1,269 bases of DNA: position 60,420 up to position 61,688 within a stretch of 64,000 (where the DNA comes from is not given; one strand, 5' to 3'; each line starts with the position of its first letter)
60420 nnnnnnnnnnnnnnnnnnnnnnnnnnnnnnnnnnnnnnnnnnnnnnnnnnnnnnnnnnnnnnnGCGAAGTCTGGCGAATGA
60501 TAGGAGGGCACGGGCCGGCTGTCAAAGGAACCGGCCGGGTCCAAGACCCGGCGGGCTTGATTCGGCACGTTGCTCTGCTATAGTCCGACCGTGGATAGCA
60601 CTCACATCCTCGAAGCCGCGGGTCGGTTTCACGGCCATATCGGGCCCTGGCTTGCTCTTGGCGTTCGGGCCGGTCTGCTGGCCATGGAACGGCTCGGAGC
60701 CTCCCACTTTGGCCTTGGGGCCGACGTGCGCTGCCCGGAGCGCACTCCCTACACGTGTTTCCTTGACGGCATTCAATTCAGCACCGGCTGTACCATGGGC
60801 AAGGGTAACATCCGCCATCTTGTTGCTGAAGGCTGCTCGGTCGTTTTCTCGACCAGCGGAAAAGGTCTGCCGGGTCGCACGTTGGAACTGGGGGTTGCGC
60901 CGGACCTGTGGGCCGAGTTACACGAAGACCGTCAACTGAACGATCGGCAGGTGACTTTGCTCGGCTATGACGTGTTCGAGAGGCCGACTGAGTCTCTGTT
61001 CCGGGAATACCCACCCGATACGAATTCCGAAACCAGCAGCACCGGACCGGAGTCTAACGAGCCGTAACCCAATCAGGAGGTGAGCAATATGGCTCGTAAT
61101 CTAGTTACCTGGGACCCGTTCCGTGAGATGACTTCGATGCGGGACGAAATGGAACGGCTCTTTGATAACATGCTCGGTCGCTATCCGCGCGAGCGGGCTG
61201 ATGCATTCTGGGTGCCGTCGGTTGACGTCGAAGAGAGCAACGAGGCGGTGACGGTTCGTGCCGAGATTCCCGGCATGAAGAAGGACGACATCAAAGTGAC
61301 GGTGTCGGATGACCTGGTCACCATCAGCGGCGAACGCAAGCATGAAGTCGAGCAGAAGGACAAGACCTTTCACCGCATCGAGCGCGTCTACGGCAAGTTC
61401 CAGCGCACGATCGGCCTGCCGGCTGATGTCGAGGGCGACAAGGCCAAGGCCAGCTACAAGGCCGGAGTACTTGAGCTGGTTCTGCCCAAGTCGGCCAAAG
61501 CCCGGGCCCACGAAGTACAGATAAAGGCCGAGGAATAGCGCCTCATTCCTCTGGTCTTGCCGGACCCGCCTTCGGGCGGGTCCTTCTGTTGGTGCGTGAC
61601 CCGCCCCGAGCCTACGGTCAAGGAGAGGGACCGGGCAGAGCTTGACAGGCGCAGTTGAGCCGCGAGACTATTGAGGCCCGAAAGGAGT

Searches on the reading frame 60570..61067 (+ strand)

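Call 6: search_protein_families(library=pfam, proteins=[window:60570-61067:+], max_evalue=0.01)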
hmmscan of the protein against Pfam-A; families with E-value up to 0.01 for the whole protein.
window:60570-61067:+ (165 aa): 1 family
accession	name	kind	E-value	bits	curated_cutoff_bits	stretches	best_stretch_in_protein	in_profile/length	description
PF02663.19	FmdE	-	4.7e-18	66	22.9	1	20-99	1-77/133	FmdE, Molybdenum formylmethanofuran dehydrogenase operon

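Call 7: search_protein_families(library=ncbifam, proteins=[window:60570-61067:+], max_evalue=0.01)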
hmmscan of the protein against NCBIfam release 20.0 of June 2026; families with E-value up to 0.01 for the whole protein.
window:60570-61067:+ (165 aa): 0 families

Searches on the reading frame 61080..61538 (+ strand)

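Call 6: search_protein_families(library=pfam, proteins=[window:61080-61538:+], max_evalue=0.01)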
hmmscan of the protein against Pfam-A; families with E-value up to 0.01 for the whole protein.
window:61080-61538:+ (152 aa): 2 families
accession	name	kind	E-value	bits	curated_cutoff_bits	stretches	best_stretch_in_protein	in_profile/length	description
PF00011.27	HSP20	-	2.8e-22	79.2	20.8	1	50-148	2-101/102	Hsp20/alpha crystallin family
PF17886.7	ArsA_HSP20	-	8.6e-06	25.7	22.5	1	57-132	4-60/63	HSP20-like domain found in ArsA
